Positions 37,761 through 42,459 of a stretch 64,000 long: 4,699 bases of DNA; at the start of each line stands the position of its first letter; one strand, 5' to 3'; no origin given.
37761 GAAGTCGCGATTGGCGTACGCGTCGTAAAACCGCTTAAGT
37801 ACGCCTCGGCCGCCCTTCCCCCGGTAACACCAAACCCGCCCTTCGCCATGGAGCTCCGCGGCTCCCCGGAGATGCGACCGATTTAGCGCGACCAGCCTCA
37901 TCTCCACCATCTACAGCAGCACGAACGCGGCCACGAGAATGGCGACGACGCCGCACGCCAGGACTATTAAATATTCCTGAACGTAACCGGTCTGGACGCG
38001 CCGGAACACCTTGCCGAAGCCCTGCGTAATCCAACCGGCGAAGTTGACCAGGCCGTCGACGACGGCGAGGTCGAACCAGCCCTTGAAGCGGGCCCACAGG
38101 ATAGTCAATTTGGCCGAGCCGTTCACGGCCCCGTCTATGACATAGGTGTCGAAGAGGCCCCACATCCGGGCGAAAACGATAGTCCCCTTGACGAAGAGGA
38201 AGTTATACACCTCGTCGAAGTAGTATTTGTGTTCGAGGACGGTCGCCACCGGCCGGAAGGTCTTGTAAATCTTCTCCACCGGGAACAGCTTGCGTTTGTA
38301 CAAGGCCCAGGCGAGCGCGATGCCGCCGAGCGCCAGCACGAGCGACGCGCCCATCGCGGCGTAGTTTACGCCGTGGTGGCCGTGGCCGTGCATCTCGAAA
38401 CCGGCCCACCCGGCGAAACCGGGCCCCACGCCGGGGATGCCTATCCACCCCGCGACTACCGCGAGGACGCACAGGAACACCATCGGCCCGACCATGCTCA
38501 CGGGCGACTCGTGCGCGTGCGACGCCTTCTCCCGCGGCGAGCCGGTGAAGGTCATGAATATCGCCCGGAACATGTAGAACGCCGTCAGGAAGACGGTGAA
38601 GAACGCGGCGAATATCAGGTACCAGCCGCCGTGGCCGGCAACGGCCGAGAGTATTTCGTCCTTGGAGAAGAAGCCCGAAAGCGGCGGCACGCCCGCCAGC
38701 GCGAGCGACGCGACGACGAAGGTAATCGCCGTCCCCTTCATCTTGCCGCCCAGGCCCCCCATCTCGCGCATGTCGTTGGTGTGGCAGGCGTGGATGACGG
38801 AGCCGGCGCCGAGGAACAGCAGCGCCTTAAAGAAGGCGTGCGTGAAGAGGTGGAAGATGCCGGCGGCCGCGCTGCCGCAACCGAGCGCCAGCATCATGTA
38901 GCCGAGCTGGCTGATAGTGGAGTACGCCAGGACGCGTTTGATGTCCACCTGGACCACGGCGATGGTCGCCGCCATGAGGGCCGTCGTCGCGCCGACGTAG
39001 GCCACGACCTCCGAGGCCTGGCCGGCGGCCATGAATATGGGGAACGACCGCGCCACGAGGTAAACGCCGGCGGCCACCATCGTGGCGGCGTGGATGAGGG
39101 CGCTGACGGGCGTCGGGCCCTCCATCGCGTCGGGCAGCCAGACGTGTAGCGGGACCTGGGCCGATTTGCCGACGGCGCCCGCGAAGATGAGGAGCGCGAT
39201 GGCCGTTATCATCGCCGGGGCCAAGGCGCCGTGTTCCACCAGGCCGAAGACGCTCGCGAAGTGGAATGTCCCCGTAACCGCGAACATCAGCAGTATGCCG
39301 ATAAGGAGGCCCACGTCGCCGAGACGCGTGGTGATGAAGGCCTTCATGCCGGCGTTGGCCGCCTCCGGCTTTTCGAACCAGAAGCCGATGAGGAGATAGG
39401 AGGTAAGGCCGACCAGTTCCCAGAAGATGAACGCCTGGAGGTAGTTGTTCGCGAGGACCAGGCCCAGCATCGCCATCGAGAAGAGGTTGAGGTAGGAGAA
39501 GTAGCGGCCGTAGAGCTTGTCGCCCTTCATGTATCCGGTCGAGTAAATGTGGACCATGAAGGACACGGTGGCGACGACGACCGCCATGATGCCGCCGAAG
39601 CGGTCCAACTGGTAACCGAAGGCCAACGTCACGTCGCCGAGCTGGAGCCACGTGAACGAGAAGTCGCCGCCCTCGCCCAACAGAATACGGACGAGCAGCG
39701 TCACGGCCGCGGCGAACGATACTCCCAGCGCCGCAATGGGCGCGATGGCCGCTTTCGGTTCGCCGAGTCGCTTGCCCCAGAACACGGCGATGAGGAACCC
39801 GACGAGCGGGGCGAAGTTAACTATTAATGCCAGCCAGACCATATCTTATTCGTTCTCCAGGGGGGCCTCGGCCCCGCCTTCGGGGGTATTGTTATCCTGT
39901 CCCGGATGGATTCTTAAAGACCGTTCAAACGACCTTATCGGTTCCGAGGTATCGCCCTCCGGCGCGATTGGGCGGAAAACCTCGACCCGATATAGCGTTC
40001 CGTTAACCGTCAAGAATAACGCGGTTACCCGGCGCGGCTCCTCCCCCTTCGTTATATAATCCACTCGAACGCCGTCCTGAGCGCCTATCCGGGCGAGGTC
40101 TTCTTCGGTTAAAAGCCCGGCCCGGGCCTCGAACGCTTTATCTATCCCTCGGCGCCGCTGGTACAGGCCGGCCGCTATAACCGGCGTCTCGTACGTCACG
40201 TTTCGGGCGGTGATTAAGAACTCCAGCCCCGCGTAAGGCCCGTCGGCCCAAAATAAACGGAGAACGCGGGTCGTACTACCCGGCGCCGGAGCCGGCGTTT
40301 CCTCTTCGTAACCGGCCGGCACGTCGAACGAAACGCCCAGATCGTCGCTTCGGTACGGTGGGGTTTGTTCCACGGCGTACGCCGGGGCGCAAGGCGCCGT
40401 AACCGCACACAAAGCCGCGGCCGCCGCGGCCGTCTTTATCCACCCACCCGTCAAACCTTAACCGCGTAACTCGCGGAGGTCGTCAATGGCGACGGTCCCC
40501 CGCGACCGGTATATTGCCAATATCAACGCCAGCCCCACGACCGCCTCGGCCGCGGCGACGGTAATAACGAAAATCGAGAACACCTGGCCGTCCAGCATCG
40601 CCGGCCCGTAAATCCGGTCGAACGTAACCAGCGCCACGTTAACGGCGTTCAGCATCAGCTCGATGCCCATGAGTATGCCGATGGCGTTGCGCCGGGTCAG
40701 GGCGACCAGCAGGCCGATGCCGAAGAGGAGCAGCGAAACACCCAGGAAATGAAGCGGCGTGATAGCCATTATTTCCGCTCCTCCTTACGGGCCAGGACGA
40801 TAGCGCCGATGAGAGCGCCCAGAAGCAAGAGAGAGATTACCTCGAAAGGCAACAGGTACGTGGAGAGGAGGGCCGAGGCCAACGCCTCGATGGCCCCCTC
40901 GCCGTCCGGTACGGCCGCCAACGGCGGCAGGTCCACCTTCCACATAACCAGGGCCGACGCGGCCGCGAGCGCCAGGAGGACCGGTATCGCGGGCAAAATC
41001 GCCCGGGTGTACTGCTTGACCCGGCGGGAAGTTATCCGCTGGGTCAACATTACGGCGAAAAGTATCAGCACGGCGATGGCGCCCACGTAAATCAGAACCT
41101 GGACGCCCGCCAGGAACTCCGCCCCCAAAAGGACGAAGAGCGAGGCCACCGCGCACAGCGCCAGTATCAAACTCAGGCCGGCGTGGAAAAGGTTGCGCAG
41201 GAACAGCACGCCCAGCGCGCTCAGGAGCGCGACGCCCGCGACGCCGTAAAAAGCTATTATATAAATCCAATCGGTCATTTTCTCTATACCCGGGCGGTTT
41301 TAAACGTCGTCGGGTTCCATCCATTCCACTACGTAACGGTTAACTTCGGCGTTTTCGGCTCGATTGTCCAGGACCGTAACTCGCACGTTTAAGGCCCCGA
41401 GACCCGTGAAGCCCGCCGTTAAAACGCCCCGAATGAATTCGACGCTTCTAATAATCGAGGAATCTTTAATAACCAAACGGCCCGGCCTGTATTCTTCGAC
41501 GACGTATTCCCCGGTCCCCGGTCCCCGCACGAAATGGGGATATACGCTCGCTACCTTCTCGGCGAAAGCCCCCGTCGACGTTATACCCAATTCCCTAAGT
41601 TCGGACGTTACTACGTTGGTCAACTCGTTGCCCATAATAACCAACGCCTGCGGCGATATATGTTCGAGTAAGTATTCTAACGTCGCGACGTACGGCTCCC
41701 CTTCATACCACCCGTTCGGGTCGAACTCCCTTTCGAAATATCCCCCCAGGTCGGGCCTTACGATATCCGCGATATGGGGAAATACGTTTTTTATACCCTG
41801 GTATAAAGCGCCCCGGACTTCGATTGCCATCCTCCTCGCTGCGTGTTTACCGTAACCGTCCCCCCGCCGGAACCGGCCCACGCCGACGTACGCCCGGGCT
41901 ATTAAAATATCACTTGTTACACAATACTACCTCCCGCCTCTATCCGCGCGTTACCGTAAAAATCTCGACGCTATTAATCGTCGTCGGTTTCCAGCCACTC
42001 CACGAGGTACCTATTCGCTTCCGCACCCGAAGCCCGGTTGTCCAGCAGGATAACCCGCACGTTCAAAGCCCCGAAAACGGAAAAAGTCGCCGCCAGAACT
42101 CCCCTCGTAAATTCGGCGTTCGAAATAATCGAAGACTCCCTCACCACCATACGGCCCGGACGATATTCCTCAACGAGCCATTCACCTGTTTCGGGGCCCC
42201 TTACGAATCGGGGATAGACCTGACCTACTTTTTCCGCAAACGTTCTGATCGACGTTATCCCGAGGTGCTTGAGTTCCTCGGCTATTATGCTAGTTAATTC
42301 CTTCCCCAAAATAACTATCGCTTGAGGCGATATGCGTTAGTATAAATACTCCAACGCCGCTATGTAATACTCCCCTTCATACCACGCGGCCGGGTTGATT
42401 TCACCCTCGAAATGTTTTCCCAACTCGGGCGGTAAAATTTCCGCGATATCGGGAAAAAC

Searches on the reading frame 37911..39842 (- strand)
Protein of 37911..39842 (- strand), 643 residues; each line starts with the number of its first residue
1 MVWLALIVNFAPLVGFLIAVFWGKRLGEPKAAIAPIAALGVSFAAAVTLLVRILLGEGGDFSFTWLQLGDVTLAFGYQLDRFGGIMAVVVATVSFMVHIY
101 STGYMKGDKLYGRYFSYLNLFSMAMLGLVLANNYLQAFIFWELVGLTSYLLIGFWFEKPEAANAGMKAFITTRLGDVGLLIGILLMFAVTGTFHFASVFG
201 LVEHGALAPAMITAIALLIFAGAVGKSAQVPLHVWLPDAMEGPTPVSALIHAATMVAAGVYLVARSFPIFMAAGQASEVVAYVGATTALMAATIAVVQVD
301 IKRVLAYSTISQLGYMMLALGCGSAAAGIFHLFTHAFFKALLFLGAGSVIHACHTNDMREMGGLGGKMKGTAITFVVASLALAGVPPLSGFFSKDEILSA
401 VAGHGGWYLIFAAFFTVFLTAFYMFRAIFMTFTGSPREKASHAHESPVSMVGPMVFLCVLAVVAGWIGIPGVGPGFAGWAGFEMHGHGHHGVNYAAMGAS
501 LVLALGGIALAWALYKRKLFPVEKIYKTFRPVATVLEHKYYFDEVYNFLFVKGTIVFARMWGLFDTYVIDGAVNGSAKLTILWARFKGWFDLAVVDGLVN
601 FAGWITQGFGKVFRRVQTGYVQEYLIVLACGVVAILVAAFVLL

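Call 5: search_protein_families(library=ncbifam, proteins=[window:37911-39842:-], max_evalue=1)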
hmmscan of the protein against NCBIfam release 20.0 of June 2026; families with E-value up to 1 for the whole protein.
window:37911-39842:- (643 aa): 75 families (the best 25 are shown)
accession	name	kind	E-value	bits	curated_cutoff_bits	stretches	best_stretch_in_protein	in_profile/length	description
NF005141.0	PRK06590.1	equivalog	9.8e-209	695.3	556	2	4-580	4-576/615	NADH-quinone oxidoreductase subunit L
TIGR01974.1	NDH_I_L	subfamily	3.2e-198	660.6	407.5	2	5-580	3-596/630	NADH-quinone oxidoreductase subunit L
NF005626.0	PRK07376.1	equivalog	1.9e-170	568.4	963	3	24-439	34-461/675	NAD(P)H-quinone oxidoreductase subunit 5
NF040617.1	F420_dehyd_FpoL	exception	4.3e-143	478.5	1050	2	4-467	5-500/669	F420H2 dehydrogenase subunit FpoL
NF005633.0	PRK07390.1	subfamily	2.2e-107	360.1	676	2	7-582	11-575/613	NAD(P)H-quinone oxidoreductase subunit F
NF009287.0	PRK12647.1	equivalog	1.2e-102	344.9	937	1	7-467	5-466/773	putative monovalent cation/H+ antiporter subunit A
TIGR01960.1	ndhF3_CO2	subfamily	5.1e-101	339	588.7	2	7-582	11-575/606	NAD(P)H dehydrogenase, subunit NdhF3 family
NF009288.0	PRK12648.1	equivalog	7.2e-101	338.8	1104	1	7-550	5-556/954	monovalent cation/H+ antiporter subunit A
NF005097.0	PRK06525.1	equivalog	2.1e-96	323.5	430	1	3-470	3-477/480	hydrogenase 4 subunit D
NF009289.0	PRK12649.1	equivalog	9.4e-89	298.7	1117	1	23-545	29-562/789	putative monovalent cation/H+ antiporter subunit A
TIGR00940.1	2a6301s01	subfamily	3.1e-87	293.7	920.45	1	11-467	8-488/793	monovalent cation:proton antiporter subunit A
NF009284.0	PRK12644.1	equivalog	9.1e-85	285.5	962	1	3-517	3-521/975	Na+/H+ antiporter subunit A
NF009285.0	PRK12645.1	equivalog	9.3e-83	278.8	1028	1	49-466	48-491/804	Na+/H+ antiporter subunit A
NF009290.0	PRK12650.1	equivalog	3.2e-78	263.6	980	1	13-510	11-519/966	DUF4040 family protein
NF009286.0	PRK12646.1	equivalog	3.1e-73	247.6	1063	1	60-435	59-461/800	DUF4040 family protein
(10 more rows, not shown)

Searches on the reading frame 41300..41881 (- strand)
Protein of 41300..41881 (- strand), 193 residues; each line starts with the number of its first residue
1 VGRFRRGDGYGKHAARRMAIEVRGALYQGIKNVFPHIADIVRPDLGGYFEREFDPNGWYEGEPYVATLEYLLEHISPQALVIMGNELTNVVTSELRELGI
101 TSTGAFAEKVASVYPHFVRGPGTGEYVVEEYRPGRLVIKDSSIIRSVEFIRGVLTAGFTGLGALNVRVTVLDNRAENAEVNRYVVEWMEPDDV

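Call 4: search_protein_families(library=pfam, proteins=[window:41300-41881:-], max_evalue=1)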
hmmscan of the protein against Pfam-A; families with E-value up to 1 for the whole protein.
window:41300-41881:- (193 aa): 2 families
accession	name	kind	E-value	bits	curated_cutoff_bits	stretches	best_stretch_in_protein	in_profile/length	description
PF09536.15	DUF2378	-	0.0022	18.2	22.2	1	124-187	116-176/177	Protein of unknown function (DUF2378)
PF14894.11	Lsm_C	-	0.17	12.2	27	0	97-119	38-60/63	Lsm C-terminal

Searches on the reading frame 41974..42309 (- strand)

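Call 4: search_protein_families(library=pfam, proteins=[window:41974-42309:-], max_evalue=1)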
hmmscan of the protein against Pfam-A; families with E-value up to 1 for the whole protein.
window:41974-42309:- (111 aa): 1 family
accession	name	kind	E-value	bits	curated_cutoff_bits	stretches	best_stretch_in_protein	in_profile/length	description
PF09536.15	DUF2378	-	0.0027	18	22.2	1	41-105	115-176/177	Protein of unknown function (DUF2378)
